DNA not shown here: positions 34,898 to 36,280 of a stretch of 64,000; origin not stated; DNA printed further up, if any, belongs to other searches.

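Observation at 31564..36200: Minimal (4.6 kb) Rep+Int integrative element inserted in tRNA-Met, bounded by 44-bp perfect direct repeats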

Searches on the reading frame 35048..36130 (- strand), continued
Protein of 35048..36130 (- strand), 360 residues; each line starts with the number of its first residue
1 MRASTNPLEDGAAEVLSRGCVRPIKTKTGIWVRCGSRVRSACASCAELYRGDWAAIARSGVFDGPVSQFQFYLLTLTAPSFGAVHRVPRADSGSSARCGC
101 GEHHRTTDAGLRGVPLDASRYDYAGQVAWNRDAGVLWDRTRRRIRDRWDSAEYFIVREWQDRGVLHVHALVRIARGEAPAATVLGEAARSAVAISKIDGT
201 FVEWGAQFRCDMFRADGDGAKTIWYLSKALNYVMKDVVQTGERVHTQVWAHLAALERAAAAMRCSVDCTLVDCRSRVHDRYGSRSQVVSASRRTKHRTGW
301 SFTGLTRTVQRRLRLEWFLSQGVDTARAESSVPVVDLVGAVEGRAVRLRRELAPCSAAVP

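Call 26: search_protein_families(library=pfam, alignment_id=A2, max_evalue=0.0001)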
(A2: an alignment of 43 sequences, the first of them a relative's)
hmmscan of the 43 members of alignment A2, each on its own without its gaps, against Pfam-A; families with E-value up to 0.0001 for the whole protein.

A. member 1, L011:11542-12474:+ (310 aa): 1 family
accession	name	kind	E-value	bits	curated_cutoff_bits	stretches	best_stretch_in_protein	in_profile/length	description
PF08867.16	FRG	-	2.8e-16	60.6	25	1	39-129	2-89/94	FRG domain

B. families by the number of members that match (of 43 scanned): 22 families
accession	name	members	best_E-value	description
PF13304.12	AAA_21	4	4.6e-31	AAA domain, putative AbiEii toxin, Type IV TA system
PF13175.12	AAA_15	4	2e-18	AAA ATPase domain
PF02463.25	SMC_N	3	2e-12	RecF/RecN/SMC N terminal domain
PF13476.12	AAA_23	3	7.5e-09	AAA domain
PF03235.19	GmrSD_N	2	5.2e-35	GmrSD restriction endonuclease, N-terminal domain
PF19952.5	DUF6414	2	6.1e-20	Domain of unknown function (DUF6414)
PF13676.11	TIR_2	2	4.3e-08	TIR domain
PF10592.14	AIPR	1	6.2e-30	AIPR protein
PF22091.2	DUF6941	1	8.3e-21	Family of unknown function (DUF6941)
PF01972.22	SDH_protease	1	1.4e-17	ClpP-like SDH-type serine proteinase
PF08867.16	FRG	1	2.8e-16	FRG domain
PF07510.16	GmrSD_C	1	1.3e-15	GmrSD restriction endonucleases, C-terminal domain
PF14072.11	DndB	1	4.8e-14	DNA-sulfur modification-associated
PF04471.18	Mrr_cat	1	1.6e-10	Restriction endonuclease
PF18735.6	HEPN_RiboL-PSP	1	3.8e-09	RiboL-PSP-HEPN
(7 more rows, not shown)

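Call 34: list_cluster_members(proteins=[window:35048-36130:-, window:31603-32607:-, window:32653-33045:-, window:33678-34619:-, window:33169-33678:-, window:36271-37179:+, window:37532-38002:+, window:38163-39077:+])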
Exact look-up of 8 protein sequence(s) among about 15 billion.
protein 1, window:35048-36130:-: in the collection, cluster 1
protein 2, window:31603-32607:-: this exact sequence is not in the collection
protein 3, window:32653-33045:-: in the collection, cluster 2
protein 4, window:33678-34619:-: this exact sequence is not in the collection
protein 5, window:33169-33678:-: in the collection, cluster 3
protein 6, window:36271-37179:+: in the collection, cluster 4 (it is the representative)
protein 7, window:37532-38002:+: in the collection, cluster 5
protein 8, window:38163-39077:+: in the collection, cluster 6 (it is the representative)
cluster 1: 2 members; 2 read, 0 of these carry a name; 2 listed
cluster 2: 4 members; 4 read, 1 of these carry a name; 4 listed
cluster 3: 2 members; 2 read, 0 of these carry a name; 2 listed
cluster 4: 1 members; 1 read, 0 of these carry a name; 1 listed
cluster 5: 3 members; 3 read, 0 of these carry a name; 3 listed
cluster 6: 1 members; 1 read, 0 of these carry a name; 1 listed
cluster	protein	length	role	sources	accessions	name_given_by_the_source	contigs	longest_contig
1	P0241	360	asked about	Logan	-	-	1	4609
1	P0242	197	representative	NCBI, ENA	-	-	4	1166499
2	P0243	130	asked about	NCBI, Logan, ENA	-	-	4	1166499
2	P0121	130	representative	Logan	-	-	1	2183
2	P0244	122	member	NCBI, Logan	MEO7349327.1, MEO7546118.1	MAG: hypothetical protein ABIW32_05645 [Terrimesophilobacter sp.]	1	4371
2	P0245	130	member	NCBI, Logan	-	-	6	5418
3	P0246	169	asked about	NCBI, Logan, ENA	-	-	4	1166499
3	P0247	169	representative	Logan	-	-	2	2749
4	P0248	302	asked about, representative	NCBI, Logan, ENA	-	-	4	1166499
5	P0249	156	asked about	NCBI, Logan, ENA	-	-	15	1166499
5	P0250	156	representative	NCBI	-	-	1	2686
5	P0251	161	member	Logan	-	-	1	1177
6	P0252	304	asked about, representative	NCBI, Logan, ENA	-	-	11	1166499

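Call 37: find_encoding_contigs(protein=P0241, flank=10000, max_places=6)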
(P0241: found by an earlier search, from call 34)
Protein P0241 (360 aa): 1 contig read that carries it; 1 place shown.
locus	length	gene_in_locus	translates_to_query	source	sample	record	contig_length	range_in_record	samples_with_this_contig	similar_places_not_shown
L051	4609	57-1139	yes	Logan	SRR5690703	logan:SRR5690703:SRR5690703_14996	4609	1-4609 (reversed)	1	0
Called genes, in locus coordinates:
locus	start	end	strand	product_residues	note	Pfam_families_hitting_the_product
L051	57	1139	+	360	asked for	PF20199:RepSA, PF23343:REP_ORF2-G2P (weak)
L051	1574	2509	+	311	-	-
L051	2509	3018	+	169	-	PF18967:PycTM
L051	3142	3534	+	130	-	-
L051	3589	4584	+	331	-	PF00589:Phage_integrase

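Call 38: find_related_loci(query=A1, collection=metagenome_contigs, flank=10000)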
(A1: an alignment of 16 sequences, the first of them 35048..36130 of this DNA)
Query A1 (360 aa) in metagenome_contigs; peptide patterns used: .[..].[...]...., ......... (x = any residue, [..] = any of these).
155 stretches matched a pattern; 80 encode a relative of the query (tblastn E <= 1e-3); 79 distinct loci.
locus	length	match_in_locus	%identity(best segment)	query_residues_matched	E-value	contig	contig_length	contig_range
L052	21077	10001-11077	75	1-360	9e-167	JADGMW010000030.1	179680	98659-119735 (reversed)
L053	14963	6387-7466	76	1-360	5e-166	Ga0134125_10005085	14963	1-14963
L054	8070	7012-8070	75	1-356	1e-164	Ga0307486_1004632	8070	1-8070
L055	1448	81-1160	74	1-360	4e-179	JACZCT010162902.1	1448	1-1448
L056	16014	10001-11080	74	1-360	9e-163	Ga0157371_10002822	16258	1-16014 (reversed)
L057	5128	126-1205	75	1-360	1e-164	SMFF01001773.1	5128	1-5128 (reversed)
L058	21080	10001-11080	72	1-360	6e-154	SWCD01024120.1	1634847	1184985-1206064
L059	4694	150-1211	70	1-360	9e-152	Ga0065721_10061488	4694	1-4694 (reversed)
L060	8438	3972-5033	70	1-360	3e-148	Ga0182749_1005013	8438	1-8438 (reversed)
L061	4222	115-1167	66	9-360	2e-150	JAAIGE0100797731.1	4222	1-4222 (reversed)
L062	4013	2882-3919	69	13-360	3e-150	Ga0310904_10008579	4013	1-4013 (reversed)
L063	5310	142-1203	69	1-360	5e-148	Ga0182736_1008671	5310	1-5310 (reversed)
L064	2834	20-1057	69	13-360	8e-154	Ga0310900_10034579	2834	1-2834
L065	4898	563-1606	71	9-360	2e-147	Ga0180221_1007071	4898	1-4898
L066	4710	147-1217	68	1-360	4e-143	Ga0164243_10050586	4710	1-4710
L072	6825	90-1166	65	1-360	4e-137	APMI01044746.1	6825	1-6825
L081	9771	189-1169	66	6-331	2e-132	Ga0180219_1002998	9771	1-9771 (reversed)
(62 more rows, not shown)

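Call 43: search_solved_structures(query=A1, max_evalue=1)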
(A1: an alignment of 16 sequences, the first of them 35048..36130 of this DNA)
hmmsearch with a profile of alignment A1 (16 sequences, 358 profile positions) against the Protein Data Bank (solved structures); distinct sequences matched with E-value up to 1: 1.
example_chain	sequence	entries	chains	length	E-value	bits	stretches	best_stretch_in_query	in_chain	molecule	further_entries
9p1o_A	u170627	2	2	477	0.4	12.7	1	31-103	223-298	FAD-binding oxidoreductase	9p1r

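Call 51: search_protein_families(library=pfam, proteins=[L013:13138-13554:-, L036:14458-14922:-, L032:11319-13340:+, L023:11337-13226:+, L042:11156-12886:-, L013:11359-13035:+, L036:12664-14181:+, L036:11379-12635:-, L022:11451-12917:-, L028:11487-12794:+], max_evalue=0.001)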
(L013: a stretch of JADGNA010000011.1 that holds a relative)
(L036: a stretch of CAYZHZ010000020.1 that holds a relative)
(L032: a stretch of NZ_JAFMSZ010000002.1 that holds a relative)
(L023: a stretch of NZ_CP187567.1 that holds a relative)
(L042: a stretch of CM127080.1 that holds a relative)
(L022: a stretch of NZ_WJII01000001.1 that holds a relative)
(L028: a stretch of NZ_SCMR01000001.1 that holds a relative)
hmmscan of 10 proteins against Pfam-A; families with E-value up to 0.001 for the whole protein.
L013:13138-13554:- (138 aa): 3 families
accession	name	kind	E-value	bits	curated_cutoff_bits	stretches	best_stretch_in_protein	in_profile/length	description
PF01381.28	HTH_3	-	4.3e-05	23.9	23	1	105-127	7-29/55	Helix-turn-helix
PF13384.12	HTH_23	-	4.7e-05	23.5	24.6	1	103-129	14-39/50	Homeodomain-like domain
PF13542.12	HTH_Tnp_ISL3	-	0.00037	20.3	27.4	1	93-130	15-49/51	Helix-turn-helix domain of transposase family ISL3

L036:14458-14922:- (154 aa): 1 family
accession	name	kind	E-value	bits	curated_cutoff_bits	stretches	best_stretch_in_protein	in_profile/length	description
PF01381.28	HTH_3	-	0.0006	20.2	23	0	120-143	6-29/55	Helix-turn-helix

L032:11319-13340:+ (673 aa): 6 families
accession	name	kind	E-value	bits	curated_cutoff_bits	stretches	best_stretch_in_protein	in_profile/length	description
PF13175.12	AAA_15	-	6.9e-17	62.6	32.1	2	297-435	248-374/374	AAA ATPase domain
PF13304.12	AAA_21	-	7.1e-11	43.2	27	1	362-436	232-304/304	AAA domain, putative AbiEii toxin, Type IV TA system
PF02463.25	SMC_N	-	3.7e-07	30.3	40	1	44-82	6-46/220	RecF/RecN/SMC N terminal domain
PF13476.12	AAA_23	-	3.3e-05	25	27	1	46-81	8-39/201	AAA domain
PF20469.4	OLD-like_TOPRIM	-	0.00035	21.5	23.2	1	491-548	7-61/67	Overcoming lysogenization defect protein-like, TOPRIM domain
PF13555.12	AAA_29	-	0.0006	19.9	27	0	56-95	16-57/61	P-loop containing region of AAA domain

L023:11337-13226:+ (629 aa): 3 families
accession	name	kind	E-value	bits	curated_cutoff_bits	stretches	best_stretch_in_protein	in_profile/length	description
PF13304.12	AAA_21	-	7e-11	43.2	27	1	265-328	236-300/304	AAA domain, putative AbiEii toxin, Type IV TA system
PF13175.12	AAA_15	-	3.2e-10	40.6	32.1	1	264-331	298-374/374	AAA ATPase domain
PF20469.4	OLD-like_TOPRIM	-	0.0003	21.7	23.2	0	381-449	1-67/67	Overcoming lysogenization defect protein-like, TOPRIM domain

L042:11156-12886:- (576 aa): 2 families
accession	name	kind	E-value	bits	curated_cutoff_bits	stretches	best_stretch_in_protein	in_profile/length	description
PF03235.19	GmrSD_N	-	5.2e-35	121.8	33.2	1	41-258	1-199/199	GmrSD restriction endonuclease, N-terminal domain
PF07510.16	GmrSD_C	-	1.3e-15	57.9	23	1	441-566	3-136/138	GmrSD restriction endonucleases, C-terminal domain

L013:11359-13035:+ (558 aa): 1 family
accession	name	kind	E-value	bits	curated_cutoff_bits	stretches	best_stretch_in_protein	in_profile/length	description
PF10592.14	AIPR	-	6.2e-30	105.4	25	1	240-379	1-137/308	AIPR protein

L036:12664-14181:+ (505 aa): 0 families

L036:11379-12635:- (418 aa): 0 families

L022:11451-12917:- (488 aa): 7 families
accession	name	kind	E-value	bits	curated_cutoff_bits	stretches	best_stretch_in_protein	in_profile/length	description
PF13304.12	AAA_21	-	2.5e-22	80.8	27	1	194-277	221-304/304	AAA domain, putative AbiEii toxin, Type IV TA system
PF13175.12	AAA_15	-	2e-18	67.6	32.1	1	229-275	327-373/374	AAA ATPase domain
PF13476.12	AAA_23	-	7.5e-09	36.9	27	1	30-67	2-39/201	AAA domain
PF02463.25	SMC_N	-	1e-08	35.3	40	0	206-286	134-212/220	RecF/RecN/SMC N terminal domain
PF13604.12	AAA_30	-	0.00017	21.8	27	0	49-84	20-54/191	AAA domain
PF13401.12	AAA_22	-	0.00019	22.2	27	0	223-270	77-122/130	AAA domain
PF00005.33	ABC_tran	-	0.00022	22.3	25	1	49-80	13-43/137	ABC transporter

L028:11487-12794:+ (435 aa): 2 families
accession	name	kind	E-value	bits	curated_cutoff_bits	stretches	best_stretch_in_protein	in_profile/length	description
PF13676.11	TIR_2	-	4.3e-08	34.1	28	1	40-114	20-92/122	TIR domain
PF01582.25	TIR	-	4.8e-05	23.7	21.3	1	41-148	26-139/179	TIR domain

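Call 52: search_protein_families(library=pfam, proteins=[L040:11267-12571:+, L040:12568-13227:+, L034:11386-12621:+, L034:12618-13097:+, L037:1806-3002:-, L037:3088-3879:+, L029:11709-12827:-, L029:11212-11712:-, L038:11066-12088:+, L012:11466-12473:-], max_evalue=0.001)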
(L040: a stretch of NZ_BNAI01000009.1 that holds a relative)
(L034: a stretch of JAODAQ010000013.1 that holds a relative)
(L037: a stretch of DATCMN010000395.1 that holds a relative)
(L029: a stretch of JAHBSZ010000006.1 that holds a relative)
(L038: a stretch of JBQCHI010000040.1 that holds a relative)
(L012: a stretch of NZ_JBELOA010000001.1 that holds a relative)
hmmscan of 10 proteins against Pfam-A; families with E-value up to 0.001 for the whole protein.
L040:11267-12571:+ (434 aa): 6 families
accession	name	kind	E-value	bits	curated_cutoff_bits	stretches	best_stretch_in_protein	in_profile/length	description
PF13304.12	AAA_21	-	4.6e-31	109.4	27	2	298-370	230-304/304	AAA domain, putative AbiEii toxin, Type IV TA system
PF13175.12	AAA_15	-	3.4e-15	57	32.1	2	52-98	3-50/374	AAA ATPase domain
PF02463.25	SMC_N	-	2e-12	47.5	40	1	52-95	2-47/220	RecF/RecN/SMC N terminal domain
PF13476.12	AAA_23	-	3.1e-06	28.4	27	1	54-94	1-41/201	AAA domain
PF11398.14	DUF2813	-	6.9e-06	26.1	21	1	321-391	279-348/372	Protein of unknown function (DUF2813)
PF13555.12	AAA_29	-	1.9e-05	24.7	27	1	53-92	2-42/61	P-loop containing region of AAA domain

L040:12568-13227:+ (219 aa): 0 families

L034:11386-12621:+ (411 aa): 1 family
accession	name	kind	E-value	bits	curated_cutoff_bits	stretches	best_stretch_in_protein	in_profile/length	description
PF14072.11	DndB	-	4.8e-14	52.6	29.1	1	95-379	43-317/338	DNA-sulfur modification-associated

L034:12618-13097:+ (159 aa): 0 families

L037:1806-3002:- (398 aa): 0 families

L037:3088-3879:+ (263 aa): 1 family
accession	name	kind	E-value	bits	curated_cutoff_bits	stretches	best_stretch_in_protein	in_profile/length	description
PF13020.12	NOV_C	-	2.2e-08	34.5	22.1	1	155-229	5-82/91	Protein NO VEIN, C-terminal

L029:11709-12827:- (372 aa): 1 family
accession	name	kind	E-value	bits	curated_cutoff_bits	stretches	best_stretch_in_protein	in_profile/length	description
PF03235.19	GmrSD_N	-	1.4e-28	100.8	33.2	1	60-204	7-198/199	GmrSD restriction endonuclease, N-terminal domain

L029:11212-11712:- (166 aa): 1 family
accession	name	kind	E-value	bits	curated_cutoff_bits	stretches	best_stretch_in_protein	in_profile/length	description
PF18735.6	HEPN_RiboL-PSP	-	3.8e-09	37.2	28.4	1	18-155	6-181/191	RiboL-PSP-HEPN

L038:11066-12088:+ (340 aa): 0 families

L012:11466-12473:- (335 aa): 0 families

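Call 56: search_protein_families(library=pfam, proteins=[L081:3216-5924:+, L081:7760-8635:+, L081:5972-6598:-, L047:14023-14880:+, L047:15448-16254:-, L047:16646-17872:+, L072:1271-2437:-, L072:2440-3549:-, L072:3685-4797:-, L053:8857-10407:-], max_evalue=0.001)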
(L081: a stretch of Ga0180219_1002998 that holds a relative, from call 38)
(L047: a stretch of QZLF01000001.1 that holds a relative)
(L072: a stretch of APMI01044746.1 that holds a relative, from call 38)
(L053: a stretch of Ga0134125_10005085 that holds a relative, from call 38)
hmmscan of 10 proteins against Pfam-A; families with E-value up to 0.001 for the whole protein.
L081:3216-5924:+ (902 aa): 5 families
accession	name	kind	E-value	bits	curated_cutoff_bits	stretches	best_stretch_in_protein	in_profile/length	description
PF02384.22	N6_Mtase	-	5.4e-27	95.4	20.4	1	301-560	2-235/311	N-6 DNA Methylase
PF07669.17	Eco57I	-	1.7e-12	48.2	25.3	1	388-536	1-165/171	Eco57I restriction-modification methylase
PF13588.12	HSDR_N_2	-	1.5e-08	35.1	25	1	45-142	1-94/110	Type I restriction enzyme R protein N terminus (HSDR_N)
PF01170.24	UPF0020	-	2.3e-05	24.6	22.3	1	329-456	15-137/197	RMKL-like, methyltransferase domain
PF20473.4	MmeI_Mtase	-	0.00011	22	27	1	345-410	22-85/259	MmeI, DNA-methyltransferase domain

L081:7760-8635:+ (291 aa): 1 family
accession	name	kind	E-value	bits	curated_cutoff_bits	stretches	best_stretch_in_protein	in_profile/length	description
PF01580.24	FtsK_SpoIIIE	-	2.4e-12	47.2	24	1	32-166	17-153/221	FtsK/SpoIIIE family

L081:5972-6598:- (208 aa): 0 families

L047:14023-14880:+ (285 aa): 0 families

L047:15448-16254:- (268 aa): 0 families

L047:16646-17872:+ (408 aa): 2 families
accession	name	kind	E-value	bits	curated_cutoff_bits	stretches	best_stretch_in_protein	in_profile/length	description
PF01580.24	FtsK_SpoIIIE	-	5.8e-07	29.6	24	1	173-337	40-189/221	FtsK/SpoIIIE family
PF05872.18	HerA_C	-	0.00078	18.6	22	0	260-383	254-374/502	Helicase HerA-like C-terminal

L072:1271-2437:- (388 aa): 2 families
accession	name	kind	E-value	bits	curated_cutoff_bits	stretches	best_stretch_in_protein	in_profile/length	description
PF03235.19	GmrSD_N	-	1.3e-20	74.8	33.2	1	35-160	12-198/199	GmrSD restriction endonuclease, N-terminal domain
PF01844.29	HNH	-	3.2e-06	27.6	21.4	1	350-388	11-47/47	HNH endonuclease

L072:2440-3549:- (369 aa): 1 family
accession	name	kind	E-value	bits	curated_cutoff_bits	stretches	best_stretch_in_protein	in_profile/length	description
PF13651.11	EcoRI_methylase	-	1e-118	397.1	26.4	1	8-367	3-345/345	Adenine-specific methyltransferase EcoRI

L072:3685-4797:- (370 aa): 1 family
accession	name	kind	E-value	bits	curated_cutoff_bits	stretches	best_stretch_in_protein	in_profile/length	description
PF04471.18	Mrr_cat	-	1e-13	51.8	21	1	12-106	4-108/115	Restriction endonuclease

L053:8857-10407:- (516 aa): 0 families

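Call 68: find_related_loci(query=A1, collection=viral_contigs, flank=10000)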
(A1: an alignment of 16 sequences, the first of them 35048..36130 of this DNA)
Query A1 (360 aa) in viral_contigs; peptide patterns used: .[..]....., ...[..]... (x = any residue, [..] = any of these).
68 stretches matched a pattern, but none encodes a relative of the query by tblastn (E <= 1e-3).

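Call 69: search_dna_similar(query=window:35048-36130:-, collection=plasmids, mode=protein, max_rows=15)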
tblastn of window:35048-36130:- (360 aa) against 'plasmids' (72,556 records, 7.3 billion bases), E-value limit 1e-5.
Records with a match: 20; places in all: 24; records where one place covers at least 80% of the query: 0.
Best place of each record, by identity: <60% 20.
By first word of the organism name: Streptomyces 17; Kutzneria 1; Mycobacterium 1; Nonomuraea 1.
By predicted mobility (MOB-suite, as given by PLSDB): non-mobilizable 16; mobilizable 3; conjugative 1.
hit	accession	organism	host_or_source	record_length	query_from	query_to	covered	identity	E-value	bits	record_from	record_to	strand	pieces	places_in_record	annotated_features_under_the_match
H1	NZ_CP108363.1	Streptomyces sp. NBC_01343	-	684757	30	242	59%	34.1%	1e-19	98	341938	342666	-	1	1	replication initiator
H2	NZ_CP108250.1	Streptomyces sp. NBC_00069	-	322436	30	242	59%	33.2%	1e-18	95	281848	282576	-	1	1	replication initiator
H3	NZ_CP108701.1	Streptomyces sp. NBC_01006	-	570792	30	242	59%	33.2%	1e-18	95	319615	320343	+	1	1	replication initiator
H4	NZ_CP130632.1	Kutzneria buriramensis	-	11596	1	241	67%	29.2%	2e-10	70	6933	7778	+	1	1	replication initiator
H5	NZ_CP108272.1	Streptomyces sp. NBC_00045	-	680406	30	242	59%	32.4%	6e-19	96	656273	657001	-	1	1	replication initiator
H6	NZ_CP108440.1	Streptomyces sp. NBC_01278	-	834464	30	242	59%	32.4%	6e-19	96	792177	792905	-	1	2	replication initiator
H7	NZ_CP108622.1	Streptomyces xanthophaeus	-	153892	2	173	48%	36.4%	3e-18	94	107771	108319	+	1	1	replication initiator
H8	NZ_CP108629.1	Streptomyces xanthophaeus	-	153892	2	173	48%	36.4%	3e-18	94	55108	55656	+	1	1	replication initiator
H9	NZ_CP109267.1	Streptomyces sp. NBC_01643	-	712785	34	221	52%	32.4%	5e-16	87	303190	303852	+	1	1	replication initiator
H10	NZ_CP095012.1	Streptomyces sp. 2P-4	cell culture,mudflats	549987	30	197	47%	34.9%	2e-16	88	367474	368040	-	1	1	replication initiator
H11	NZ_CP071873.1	Streptomyces formicae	Camponotus japonicus,Whole organism,head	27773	29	223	54%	29.6%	2e-12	76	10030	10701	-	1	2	replication initiator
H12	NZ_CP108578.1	Streptomyces goshikiensis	-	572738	29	221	54%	29.5%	1e-14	83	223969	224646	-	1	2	replication initiator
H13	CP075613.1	Streptomyces sp. JCM17656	soil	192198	30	173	40%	37.0%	4e-14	81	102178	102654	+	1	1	none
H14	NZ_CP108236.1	Streptomyces sp. NBC_00080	-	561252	34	194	45%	31.7%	2e-13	79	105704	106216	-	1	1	none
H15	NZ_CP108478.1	Streptomyces mirabilis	-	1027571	5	173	47%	29.9%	1e-11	73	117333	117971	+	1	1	record has no annotation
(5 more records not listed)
